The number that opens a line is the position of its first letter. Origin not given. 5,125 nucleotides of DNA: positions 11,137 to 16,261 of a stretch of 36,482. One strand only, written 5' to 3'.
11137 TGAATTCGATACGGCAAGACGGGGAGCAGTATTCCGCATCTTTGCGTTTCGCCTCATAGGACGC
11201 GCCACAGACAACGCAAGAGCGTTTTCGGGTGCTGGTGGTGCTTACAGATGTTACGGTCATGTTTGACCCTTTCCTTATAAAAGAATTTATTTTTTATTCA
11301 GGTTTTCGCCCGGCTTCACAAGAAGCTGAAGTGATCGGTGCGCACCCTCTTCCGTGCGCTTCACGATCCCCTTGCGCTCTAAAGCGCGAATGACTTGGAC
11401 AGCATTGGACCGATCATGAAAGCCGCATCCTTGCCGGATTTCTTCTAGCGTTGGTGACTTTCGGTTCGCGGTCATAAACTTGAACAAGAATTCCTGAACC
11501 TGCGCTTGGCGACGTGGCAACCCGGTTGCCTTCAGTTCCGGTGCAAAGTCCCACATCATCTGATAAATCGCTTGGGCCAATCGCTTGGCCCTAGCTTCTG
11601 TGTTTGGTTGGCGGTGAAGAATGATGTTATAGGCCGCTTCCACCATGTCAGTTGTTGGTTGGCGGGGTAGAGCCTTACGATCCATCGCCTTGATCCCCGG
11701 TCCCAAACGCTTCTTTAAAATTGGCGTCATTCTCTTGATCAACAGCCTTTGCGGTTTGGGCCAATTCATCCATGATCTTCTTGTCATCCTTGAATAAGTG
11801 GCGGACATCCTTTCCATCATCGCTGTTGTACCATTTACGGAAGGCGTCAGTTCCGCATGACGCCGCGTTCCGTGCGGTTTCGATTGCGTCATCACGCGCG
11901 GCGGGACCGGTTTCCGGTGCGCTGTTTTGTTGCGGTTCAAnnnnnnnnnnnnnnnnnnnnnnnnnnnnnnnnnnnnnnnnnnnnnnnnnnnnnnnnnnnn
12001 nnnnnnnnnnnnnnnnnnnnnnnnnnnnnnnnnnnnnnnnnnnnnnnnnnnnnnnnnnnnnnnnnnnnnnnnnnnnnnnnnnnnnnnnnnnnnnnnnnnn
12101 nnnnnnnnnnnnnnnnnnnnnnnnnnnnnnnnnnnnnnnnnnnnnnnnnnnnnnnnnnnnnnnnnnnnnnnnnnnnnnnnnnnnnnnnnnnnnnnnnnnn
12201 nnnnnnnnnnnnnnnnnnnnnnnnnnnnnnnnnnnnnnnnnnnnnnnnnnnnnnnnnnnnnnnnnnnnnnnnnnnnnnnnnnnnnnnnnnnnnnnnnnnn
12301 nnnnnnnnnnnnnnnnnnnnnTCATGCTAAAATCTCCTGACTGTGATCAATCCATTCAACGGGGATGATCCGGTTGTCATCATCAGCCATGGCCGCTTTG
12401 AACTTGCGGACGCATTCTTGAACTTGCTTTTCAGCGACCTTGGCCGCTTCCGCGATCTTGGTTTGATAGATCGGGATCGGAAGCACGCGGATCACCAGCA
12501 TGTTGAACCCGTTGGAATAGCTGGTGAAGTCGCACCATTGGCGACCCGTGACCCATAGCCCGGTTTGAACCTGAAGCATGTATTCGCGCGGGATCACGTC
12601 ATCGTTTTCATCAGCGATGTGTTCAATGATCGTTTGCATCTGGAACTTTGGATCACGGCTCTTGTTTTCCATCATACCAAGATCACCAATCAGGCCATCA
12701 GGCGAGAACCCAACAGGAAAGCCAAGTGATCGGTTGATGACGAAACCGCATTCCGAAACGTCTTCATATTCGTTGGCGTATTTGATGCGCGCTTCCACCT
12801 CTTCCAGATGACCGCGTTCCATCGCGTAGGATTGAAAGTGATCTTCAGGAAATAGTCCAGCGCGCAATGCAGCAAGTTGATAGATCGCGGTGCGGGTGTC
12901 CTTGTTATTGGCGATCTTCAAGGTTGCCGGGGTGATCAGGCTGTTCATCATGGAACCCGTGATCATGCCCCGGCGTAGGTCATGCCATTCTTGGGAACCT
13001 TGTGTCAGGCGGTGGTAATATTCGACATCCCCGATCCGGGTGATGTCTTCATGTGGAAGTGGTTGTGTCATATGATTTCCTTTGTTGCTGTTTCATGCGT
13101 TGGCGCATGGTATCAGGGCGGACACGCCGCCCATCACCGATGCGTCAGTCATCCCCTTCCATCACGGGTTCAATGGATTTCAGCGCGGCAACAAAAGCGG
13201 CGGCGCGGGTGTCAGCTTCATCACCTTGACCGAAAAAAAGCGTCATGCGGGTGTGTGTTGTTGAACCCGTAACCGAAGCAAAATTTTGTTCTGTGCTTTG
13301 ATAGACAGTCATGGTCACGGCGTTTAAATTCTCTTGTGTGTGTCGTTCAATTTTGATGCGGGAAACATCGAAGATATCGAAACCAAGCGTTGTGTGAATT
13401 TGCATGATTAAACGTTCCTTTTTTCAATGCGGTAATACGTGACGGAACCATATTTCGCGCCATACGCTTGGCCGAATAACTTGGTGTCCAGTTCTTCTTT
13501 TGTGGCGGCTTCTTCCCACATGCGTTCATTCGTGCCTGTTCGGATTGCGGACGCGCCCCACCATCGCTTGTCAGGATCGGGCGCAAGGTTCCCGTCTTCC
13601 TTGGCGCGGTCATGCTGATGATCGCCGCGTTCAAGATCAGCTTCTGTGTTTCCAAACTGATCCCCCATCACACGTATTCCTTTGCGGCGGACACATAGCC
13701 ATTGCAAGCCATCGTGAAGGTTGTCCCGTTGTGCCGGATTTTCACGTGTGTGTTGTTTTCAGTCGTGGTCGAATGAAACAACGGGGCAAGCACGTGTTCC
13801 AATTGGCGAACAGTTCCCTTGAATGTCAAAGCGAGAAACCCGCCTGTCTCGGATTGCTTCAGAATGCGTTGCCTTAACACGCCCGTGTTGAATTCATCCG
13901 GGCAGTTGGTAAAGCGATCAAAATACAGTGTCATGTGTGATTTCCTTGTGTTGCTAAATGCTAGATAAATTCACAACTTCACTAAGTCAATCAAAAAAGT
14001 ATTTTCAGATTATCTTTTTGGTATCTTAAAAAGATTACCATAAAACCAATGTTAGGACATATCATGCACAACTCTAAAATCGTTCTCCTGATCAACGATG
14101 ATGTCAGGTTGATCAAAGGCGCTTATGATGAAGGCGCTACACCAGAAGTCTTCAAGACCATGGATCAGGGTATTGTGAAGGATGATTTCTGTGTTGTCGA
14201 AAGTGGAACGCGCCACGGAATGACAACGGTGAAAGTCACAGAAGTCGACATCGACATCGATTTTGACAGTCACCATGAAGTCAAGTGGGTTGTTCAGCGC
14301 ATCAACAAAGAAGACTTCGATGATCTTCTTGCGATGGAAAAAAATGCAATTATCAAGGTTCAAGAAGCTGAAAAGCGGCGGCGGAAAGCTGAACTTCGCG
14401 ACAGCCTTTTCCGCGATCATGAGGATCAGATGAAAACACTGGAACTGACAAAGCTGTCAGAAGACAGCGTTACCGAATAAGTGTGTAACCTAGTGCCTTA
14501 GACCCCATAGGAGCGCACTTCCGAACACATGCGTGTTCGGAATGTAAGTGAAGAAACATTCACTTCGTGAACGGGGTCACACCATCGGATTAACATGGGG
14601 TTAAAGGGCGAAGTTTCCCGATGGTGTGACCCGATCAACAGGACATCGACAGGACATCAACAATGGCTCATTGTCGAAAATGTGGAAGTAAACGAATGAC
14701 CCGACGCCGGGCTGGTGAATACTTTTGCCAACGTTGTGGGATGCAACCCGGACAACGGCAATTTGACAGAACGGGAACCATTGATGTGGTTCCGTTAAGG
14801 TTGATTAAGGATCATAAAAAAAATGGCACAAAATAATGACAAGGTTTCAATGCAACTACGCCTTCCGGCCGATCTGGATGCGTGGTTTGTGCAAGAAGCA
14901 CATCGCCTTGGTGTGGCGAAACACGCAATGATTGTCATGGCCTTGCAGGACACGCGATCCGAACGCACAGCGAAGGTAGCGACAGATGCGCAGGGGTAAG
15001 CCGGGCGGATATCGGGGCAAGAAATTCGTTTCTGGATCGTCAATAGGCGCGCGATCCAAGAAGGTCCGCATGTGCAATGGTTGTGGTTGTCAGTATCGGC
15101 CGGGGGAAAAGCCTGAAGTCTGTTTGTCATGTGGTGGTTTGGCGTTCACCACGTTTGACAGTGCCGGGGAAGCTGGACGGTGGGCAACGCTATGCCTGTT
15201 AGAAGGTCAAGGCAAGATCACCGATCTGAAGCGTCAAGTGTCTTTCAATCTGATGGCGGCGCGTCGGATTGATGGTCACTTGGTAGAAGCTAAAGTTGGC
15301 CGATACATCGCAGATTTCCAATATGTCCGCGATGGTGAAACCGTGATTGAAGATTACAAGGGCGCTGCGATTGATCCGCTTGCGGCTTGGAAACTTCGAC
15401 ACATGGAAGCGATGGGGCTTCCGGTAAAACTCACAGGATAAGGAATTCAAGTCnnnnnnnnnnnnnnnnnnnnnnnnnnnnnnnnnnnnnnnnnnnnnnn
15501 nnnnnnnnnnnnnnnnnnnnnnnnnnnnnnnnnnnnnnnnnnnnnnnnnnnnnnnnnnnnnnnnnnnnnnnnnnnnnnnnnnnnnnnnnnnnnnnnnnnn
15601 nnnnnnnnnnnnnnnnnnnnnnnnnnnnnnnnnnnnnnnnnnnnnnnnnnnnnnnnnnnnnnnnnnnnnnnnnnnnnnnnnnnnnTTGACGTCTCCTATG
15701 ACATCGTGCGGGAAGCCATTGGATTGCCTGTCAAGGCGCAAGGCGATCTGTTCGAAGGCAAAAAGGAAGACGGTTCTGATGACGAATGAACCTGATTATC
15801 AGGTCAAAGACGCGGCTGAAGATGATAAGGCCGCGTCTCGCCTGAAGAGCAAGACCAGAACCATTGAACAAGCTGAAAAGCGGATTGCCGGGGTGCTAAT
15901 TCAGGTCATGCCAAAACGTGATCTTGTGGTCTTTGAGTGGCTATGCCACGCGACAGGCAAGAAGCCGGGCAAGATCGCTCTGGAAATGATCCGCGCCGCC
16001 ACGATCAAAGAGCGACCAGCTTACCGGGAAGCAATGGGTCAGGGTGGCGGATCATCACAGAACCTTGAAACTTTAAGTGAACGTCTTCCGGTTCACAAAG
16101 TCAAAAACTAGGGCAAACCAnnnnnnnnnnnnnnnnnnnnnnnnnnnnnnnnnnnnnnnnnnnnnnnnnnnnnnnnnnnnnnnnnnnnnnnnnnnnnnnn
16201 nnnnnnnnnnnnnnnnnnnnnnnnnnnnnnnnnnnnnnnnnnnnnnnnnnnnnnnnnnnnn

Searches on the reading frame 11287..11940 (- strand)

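Call 90: search_protein_families(library=phrogs, proteins=[window:11287-11940:-], max_evalue=0.001)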
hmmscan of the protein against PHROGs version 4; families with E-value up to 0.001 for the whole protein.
window:11287-11940:- (217 aa): 3 families
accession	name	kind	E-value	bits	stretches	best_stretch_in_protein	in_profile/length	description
phrog_3502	-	unknown function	2.8e-11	44.6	1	137-206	45-113/131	-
phrog_24920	-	unknown function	2.8e-07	31.6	1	143-204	6-66/125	-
phrog_362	-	transcription regulation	1.2e-05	26.5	1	140-205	3-67/106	transcriptional repressor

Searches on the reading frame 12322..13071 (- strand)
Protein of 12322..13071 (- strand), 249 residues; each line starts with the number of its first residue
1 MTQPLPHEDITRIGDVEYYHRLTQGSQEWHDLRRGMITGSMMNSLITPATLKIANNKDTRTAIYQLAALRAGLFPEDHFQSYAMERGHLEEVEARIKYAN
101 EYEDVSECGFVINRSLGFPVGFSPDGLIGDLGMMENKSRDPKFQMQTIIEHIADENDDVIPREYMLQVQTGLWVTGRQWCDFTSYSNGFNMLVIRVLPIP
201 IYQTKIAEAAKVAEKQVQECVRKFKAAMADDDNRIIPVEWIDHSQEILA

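Call 13: search_protein_families(library=phrogs, proteins=[window:12322-13071:-], max_evalue=0.01)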
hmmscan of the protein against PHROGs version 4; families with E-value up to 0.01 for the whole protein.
window:12322-13071:- (249 aa): 4 families
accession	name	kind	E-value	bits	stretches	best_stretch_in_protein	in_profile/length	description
phrog_149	-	DNA, RNA and nucleotide metabolism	2.1e-26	93.6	1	20-231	595-807/1242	exonuclease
phrog_19855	-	head and packaging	5.2e-15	55.1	1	15-183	455-604/1257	virion structural protein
phrog_434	-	DNA, RNA and nucleotide metabolism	6e-14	53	1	22-211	53-230/372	RecE-like recombination exonuclease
phrog_7655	-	DNA, RNA and nucleotide metabolism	0.0014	18.5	1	20-96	4-74/551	RecE-like recombination exonuclease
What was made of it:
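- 12322..13071 (-): Gene for a RecE/YqaJ-like exonuclease. Relevant only to the SPP1-type replication-switch model. phrog_149, E 2e-26 (call 13).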

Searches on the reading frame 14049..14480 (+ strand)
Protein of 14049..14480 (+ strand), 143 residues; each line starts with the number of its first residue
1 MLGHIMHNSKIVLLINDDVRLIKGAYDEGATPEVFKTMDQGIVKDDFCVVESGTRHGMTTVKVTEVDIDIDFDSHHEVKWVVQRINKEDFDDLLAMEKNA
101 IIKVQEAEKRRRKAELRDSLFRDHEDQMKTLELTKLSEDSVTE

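Call 13: search_protein_families(library=phrogs, proteins=[window:14049-14480:+], max_evalue=0.01)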
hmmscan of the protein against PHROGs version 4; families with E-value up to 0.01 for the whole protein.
window:14049-14480:+ (143 aa): 2 families
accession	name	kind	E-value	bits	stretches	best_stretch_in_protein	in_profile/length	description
phrog_13551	-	unknown function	1.7e-09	38.9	1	41-130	39-128/136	-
phrog_36612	-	unknown function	0.00074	19.3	1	44-116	382-454/546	-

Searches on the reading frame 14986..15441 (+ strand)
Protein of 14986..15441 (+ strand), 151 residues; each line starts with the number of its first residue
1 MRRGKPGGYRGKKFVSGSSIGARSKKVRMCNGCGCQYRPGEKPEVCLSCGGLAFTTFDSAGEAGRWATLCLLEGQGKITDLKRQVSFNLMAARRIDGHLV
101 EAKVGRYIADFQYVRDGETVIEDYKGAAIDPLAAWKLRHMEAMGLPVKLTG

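Call 13: search_protein_families(library=phrogs, proteins=[window:14986-15441:+], max_evalue=0.01)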
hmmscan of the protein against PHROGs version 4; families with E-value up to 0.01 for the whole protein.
window:14986-15441:+ (151 aa): 2 families
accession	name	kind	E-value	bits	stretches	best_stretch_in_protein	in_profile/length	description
phrog_190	-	DNA, RNA and nucleotide metabolism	3.4e-13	50.6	1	56-142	189-272/338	Holliday junction resolvase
phrog_32087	-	unknown function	0.00032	22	1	94-129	6-43/67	-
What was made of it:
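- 14986..15441 (+): Gene for a Holliday-junction-resolvase-like protein (DUF1064 in relatives). Relevant only to the SPP1-type replication-switch model. phrog_190, E 3e-13 (call 13).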

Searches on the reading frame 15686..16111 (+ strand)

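Call 13: search_protein_families(library=phrogs, proteins=[window:15686-16111:+], max_evalue=0.01)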
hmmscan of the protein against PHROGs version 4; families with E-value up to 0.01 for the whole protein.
window:15686-16111:+ (141 aa): 0 families

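Call 63: search_protein_families(library=pfam, proteins=[window:15686-16111:+], max_evalue=1)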
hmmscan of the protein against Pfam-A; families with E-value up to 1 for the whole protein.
window:15686-16111:+ (141 aa): 1 family
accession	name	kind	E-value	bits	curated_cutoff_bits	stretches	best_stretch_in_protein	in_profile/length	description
PF07701.20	HNOBA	-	0.023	14.6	23.4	1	25-78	158-211/216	Heme NO binding associated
